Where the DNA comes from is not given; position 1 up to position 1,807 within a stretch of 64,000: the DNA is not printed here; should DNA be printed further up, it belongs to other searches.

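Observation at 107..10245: Two divergent paralogues of an uncharacterised secreted family flank the rpsF operon; a 26-aa block is held identical by selection, not by recent conversion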

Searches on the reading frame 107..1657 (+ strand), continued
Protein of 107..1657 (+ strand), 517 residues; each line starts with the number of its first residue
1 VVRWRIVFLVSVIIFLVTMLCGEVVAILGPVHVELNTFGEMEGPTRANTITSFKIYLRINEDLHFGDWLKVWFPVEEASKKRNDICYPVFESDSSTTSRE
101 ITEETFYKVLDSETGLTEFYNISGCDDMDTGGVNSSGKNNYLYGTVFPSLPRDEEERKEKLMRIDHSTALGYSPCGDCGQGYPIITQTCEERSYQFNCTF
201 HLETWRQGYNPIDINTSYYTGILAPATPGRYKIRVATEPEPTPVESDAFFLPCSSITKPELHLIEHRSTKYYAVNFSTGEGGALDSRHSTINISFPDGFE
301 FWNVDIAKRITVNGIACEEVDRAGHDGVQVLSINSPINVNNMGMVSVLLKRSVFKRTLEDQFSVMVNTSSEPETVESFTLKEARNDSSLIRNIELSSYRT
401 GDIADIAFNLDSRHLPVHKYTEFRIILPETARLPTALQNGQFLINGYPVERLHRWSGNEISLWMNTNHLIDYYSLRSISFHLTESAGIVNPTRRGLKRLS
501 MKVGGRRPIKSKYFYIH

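Call 24: search_protein_families(library=pfam, proteins=[P0041, P0049, P0063, P0095, P0117, P0045], max_evalue=0.01)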
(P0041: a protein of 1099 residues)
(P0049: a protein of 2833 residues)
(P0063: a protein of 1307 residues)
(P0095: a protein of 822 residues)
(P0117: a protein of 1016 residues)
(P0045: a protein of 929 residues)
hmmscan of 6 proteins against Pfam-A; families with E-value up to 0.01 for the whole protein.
P0041 (1099 aa): 3 families
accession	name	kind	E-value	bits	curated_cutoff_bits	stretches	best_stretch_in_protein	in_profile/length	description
PF07833.16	Cu_amine_oxidN1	-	2.9e-21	75.9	24.2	1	992-1093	14-108/108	Copper amine oxidase N-terminal domain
PF09136.16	Glucodextran_B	-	7.7e-06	26.2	27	1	870-953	1-81/83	Glucodextranase, domain B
PF19077.6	Big_13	-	0.00042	21.2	27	1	893-953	35-100/102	Bacterial Ig-like domain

P0049 (2833 aa): 1 family
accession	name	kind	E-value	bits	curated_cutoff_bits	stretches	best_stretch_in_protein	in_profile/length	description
PF13860.13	FlgD_ig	-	0.00037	20.8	27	1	2771-2822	27-77/79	FlgD Ig-like domain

P0063 (1307 aa): 0 families

P0095 (822 aa): 5 families
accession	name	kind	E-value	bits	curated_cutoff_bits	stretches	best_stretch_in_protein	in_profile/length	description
PF07833.16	Cu_amine_oxidN1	-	1.6e-39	134.6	24.2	2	716-820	4-108/108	Copper amine oxidase N-terminal domain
PF10989.13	DUF2808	-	8.4e-06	26.3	25.3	0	228-277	78-126/146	Protein of unknown function (DUF2808)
PF17962.7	bMG6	-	0.00075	20.1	23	0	518-559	71-111/112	Bacterial macroglobulin domain 6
PF25275.1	Golvesin_C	-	0.001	19.5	31.6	0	665-698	49-82/132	Golvesin C-terminal domain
PF05481.17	Myco_19_kDa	-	0.0015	19.3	23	1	348-435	7-103/117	Mycobacterium 19 kDa lipoprotein antigen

P0117 (1016 aa): 4 families
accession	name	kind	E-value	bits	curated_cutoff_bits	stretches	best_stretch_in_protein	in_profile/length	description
PF07833.16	Cu_amine_oxidN1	-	4.7e-14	52.7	24.2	1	898-985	10-90/108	Copper amine oxidase N-terminal domain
PF09136.16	Glucodextran_B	-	4.2e-10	39.8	27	2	725-790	36-82/83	Glucodextranase, domain B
PF17936.7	Big_6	-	0.0012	19.5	27.6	1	746-785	39-78/83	Bacterial Ig domain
PF19077.6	Big_13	-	0.0088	17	27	0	746-786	55-97/102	Bacterial Ig-like domain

P0045 (929 aa): 4 families
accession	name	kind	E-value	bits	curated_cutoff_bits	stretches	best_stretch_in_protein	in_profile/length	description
PF07833.16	Cu_amine_oxidN1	-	1.9e-10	41.1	24.2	1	867-926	13-71/108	Copper amine oxidase N-terminal domain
PF09136.16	Glucodextran_B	-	6.5e-06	26.4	27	0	747-823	1-74/83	Glucodextranase, domain B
PF13753.12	SWM_repeat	-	0.0033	18.1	27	0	473-507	48-84/86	Putative flagellar system-associated repeat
PF19077.6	Big_13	-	0.0046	17.9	27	0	706-737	61-94/102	Bacterial Ig-like domain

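Call 30: search_solved_structures(query=P0095, max_evalue=1, show_alignments=2)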
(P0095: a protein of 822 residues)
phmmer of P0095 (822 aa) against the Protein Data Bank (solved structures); distinct sequences matched with E-value up to 1: 1.
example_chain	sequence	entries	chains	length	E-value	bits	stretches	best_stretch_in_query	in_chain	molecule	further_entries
4jbu_A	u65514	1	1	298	0.7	11.3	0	351-455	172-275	Virulence-associated V antigen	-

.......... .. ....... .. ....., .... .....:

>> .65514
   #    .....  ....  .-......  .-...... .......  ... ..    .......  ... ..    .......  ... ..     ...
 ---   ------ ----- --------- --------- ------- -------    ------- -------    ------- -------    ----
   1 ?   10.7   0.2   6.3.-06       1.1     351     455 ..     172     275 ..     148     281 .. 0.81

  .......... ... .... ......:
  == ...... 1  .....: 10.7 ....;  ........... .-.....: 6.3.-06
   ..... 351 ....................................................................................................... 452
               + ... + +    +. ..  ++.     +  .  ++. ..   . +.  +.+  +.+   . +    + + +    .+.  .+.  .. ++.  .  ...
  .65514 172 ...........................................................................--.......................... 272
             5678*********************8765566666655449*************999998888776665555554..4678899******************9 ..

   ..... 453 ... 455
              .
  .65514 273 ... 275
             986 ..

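Call 37: search_protein_families(library=pfam, proteins=[P0105, P0061, P0052, P0120, P0155], max_evalue=0.01)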
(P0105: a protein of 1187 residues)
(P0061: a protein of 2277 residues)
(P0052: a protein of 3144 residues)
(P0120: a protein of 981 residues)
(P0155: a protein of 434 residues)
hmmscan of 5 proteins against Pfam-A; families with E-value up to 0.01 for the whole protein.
P0105 (1187 aa): 5 families
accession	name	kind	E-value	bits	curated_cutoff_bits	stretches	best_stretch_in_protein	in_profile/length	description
PF07833.16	Cu_amine_oxidN1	-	1.7e-35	121.7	24.2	2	1059-1112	51-104/108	Copper amine oxidase N-terminal domain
PF09136.16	Glucodextran_B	-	1.2e-19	70.4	27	2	901-972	10-82/83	Glucodextranase, domain B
PF10989.13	DUF2808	-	3e-05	24.5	25.3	0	471-519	81-126/146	Protein of unknown function (DUF2808)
PF17961.7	Big_8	-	0.00011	22.7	22.9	0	54-155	7-101/103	Bacterial Ig domain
PF19077.6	Big_13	-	0.00037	21.4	27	0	938-963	66-91/102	Bacterial Ig-like domain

P0061 (2277 aa): 3 families
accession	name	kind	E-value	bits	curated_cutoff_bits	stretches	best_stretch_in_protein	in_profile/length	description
PF13860.13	FlgD_ig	-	1.6e-12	47.7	27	1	2195-2260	9-77/79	FlgD Ig-like domain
PF18962.6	Por_Secre_tail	-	0.0011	19.7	27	0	2189-2224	3-35/75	Secretion system C-terminal sorting domain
PF13585.12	CHU_C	-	0.0055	17.2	27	0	2204-2262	25-76/86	CHU_C Type IX secretion signal domain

P0052 (3144 aa): 2 families
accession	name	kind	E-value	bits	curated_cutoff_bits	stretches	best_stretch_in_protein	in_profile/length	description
PF13860.13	FlgD_ig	-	3.2e-09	37.1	27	1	3062-3128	9-78/79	FlgD Ig-like domain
PF10989.13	DUF2808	-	1.3e-06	28.9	25.3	0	1529-1639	25-133/146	Protein of unknown function (DUF2808)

P0120 (981 aa): 4 families
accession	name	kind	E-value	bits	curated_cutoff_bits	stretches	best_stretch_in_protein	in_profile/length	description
PF07833.16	Cu_amine_oxidN1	-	2.2e-29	102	24.2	2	909-975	42-108/108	Copper amine oxidase N-terminal domain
PF09136.16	Glucodextran_B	-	1.9e-17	63.4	27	2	769-844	1-76/83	Glucodextranase, domain B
PF19077.6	Big_13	-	3.4e-07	31.1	27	0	719-762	51-98/102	Bacterial Ig-like domain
PF17936.7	Big_6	-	0.00021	21.9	27.6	0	784-841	12-74/83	Bacterial Ig domain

P0155 (434 aa): 1 family
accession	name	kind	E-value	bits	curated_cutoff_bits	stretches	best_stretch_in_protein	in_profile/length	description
PF07495.19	Y_Y_Y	-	0.00062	20.1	26.6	0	132-164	14-47/65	Y_Y_Y domain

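Call 38: find_encoding_contigs(protein=P0009, flank=10000, max_places=1)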
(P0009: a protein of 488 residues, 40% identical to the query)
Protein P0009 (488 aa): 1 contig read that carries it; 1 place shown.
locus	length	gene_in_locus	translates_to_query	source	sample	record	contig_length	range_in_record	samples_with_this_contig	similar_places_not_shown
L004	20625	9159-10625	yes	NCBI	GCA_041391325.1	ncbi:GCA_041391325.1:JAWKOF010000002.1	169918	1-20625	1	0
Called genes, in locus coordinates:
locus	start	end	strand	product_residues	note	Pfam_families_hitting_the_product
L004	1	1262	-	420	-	PF13360:PQQ_2, PF13570:Beta-prop_ACSF4, PF07774:EMC1_C (faint), PF13360:PQQ_2 (weak)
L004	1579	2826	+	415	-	PF03952:Enolase_N, PF00113:Enolase_C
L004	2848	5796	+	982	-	PF01011:PQQ (faint), PF13360:PQQ_2 (weak), PF07833:Cu_amine_oxidN1 (faint), PF19077:Big_13 (faint), PF09136:Glucodextran_B (weak), PF17936:Big_6 (faint), PF09136:Glucodextran_B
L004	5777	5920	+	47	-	-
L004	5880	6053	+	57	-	PF07833:Cu_amine_oxidN1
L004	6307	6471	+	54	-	-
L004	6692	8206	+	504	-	-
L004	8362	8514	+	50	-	-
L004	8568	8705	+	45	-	-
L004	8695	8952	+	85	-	PF07833:Cu_amine_oxidN1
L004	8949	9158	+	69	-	PF07833:Cu_amine_oxidN1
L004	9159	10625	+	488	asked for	-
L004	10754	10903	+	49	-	-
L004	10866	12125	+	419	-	PF09136:Glucodextran_B (faint), PF07833:Cu_amine_oxidN1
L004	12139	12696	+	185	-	-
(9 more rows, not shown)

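Call 39: find_encoding_contigs(protein=P0005, flank=10000, max_places=1)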
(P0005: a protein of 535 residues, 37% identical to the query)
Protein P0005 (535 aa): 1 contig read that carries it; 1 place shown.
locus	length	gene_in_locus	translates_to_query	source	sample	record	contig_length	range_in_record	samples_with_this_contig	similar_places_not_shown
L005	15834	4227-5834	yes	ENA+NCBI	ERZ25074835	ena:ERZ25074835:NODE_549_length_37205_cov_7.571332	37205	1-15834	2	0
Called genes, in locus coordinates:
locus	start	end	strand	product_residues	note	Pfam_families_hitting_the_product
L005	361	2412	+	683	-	-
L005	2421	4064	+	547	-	-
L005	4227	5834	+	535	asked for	-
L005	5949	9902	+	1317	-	PF13570:Beta-prop_ACSF4, PF13360:PQQ_2 (weak), PF13360:PQQ_2, PF13570:Beta-prop_ACSF4, PF13360:PQQ_2, PF13570:Beta-prop_ACSF4, PF13360:PQQ_2, PF07833:Cu_amine_oxidN1, +3 more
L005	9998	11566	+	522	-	PF07774:EMC1_C (faint), PF13360:PQQ_2, PF13570:Beta-prop_ACSF4, PF07833:Cu_amine_oxidN1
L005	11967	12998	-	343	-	PF13620:CarboxypepD_reg, PF13715:CarbopepD_reg_2 (weak)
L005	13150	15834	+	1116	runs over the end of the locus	PF09136:Glucodextran_B (faint), PF07833:Cu_amine_oxidN1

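Call 40: find_encoding_contigs(protein=P0008, flank=10000, max_places=1)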
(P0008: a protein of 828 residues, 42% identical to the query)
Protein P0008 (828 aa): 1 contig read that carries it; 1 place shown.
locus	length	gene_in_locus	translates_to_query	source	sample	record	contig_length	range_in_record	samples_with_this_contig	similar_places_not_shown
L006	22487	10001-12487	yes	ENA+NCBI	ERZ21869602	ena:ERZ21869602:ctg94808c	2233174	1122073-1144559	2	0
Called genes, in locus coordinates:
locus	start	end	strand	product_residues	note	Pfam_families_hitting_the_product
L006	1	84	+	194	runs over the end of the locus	PF02545:Maf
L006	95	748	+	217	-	PF05209:MinC_N, PF22642:MinC_N_1, PF03775:MinC_C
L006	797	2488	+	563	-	PF07833:Cu_amine_oxidN1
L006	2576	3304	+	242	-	-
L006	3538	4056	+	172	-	PF01209:Ubie_methyltran, PF13489:Methyltransf_23, PF13847:Methyltransf_31, PF08241:Methyltransf_11, PF08242:Methyltransf_12 (weak), PF13649:Methyltransf_25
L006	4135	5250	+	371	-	PF13360:PQQ_2, PF25293:Beta-prop_EMC1_N (faint), PF13360:PQQ_2 (weak), PF13570:Beta-prop_ACSF4, PF13360:PQQ_2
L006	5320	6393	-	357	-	PF13620:CarboxypepD_reg, PF13715:CarbopepD_reg_2 (faint)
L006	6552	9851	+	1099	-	PF09136:Glucodextran_B (faint), PF07833:Cu_amine_oxidN1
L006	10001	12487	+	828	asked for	PF07833:Cu_amine_oxidN1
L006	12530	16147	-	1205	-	PF07833:Cu_amine_oxidN1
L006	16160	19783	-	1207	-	PF07833:Cu_amine_oxidN1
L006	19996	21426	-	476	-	PF08241:Methyltransf_11, PF08242:Methyltransf_12, PF13649:Methyltransf_25, PF13847:Methyltransf_31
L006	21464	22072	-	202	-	-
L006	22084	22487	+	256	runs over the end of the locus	PF01209:Ubie_methyltran, PF05175:MTS, PF13489:Methyltransf_23, PF13847:Methyltransf_31, PF08241:Methyltransf_11, PF08242:Methyltransf_12, PF13649:Methyltransf_25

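Call 45: find_related_loci(query=A1, collection=genome_contigs, flank=6000)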
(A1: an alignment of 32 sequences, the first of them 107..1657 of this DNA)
Query A1 (517 aa) in genome_contigs; peptide patterns used: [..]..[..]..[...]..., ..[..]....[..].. (x = any residue, [..] = any of these).
79 stretches matched a pattern; 27 encode a relative of the query (tblastn E <= 1e-3); 23 distinct loci.
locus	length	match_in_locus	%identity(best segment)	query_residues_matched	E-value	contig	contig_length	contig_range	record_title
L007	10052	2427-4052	43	7-516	7e-132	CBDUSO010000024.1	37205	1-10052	MAG TPA_asm: uncultured bacterium isolate SRR22302365_binner12_Refined_153 genome assembly, contig: ERZ25074835.549, who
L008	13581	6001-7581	37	8-509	4e-99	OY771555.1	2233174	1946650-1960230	MAG: Caldisericia bacterium isolate 048577e4-24bb-4769-bfae-6f43d69425f4 genome assembly, chromosome: 1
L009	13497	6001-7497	38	47-516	5e-96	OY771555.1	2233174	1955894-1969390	MAG: Caldisericia bacterium isolate 048577e4-24bb-4769-bfae-6f43d69425f4 genome assembly, chromosome: 1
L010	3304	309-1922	35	1-516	3e-91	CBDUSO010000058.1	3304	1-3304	MAG TPA_asm: uncultured bacterium isolate SRR22302365_binner12_Refined_153 genome assembly, contig: ERZ25074835.34936, w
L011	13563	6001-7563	34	1-506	9e-88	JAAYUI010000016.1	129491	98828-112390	MAG: Caldisericales bacterium isolate AS27yjCOA_144 117761_AS27, whole genome shotgun sequence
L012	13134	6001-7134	42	9-381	3e-87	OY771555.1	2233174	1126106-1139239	MAG: Caldisericia bacterium isolate 048577e4-24bb-4769-bfae-6f43d69425f4 genome assembly, chromosome: 1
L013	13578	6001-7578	34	1-506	6e-87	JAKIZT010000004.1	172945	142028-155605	MAG: Caldisericales bacterium isolate UR.bin110 NODE_4_length_172945_cov_12.479979, whole genome shotgun sequence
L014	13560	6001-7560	36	6-514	6e-87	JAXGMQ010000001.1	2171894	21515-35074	MAG: Caldisericia bacterium isolate AnMBR.bin236 bin236_1, whole genome shotgun sequence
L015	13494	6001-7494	34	9-491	1e-82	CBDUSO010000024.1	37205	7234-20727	MAG TPA_asm: uncultured bacterium isolate SRR22302365_binner12_Refined_153 genome assembly, contig: ERZ25074835.549, who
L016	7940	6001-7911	35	2-505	2e-89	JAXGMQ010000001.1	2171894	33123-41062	MAG: Caldisericia bacterium isolate AnMBR.bin236 bin236_1, whole genome shotgun sequence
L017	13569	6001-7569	33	3-491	2e-80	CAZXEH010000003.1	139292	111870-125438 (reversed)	MAG TPA_asm: uncultured Caldisericales bacterium isolate binchicken_co20_338 genome assembly, contig: NODE_313_length_13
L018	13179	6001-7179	41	5-381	2e-80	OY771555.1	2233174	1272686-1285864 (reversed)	MAG: Caldisericia bacterium isolate 048577e4-24bb-4769-bfae-6f43d69425f4 genome assembly, chromosome: 1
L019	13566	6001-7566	34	3-491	6e-79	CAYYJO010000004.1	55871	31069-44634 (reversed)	MAG TPA_asm: uncultured Caldisericales bacterium isolate binchicken_co269_144 genome assembly, contig: NODE_504_length_5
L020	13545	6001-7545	33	2-491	2e-78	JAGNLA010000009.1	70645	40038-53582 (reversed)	MAG: Caldisericia bacterium isolate Go_SlDig_bin_19 Go_SlDig_896_length_70645_cov_11.822953, whole genome shotgun sequen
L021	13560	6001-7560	33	2-505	5e-75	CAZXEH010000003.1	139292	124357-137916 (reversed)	MAG TPA_asm: uncultured Caldisericales bacterium isolate binchicken_co20_338 genome assembly, contig: NODE_313_length_13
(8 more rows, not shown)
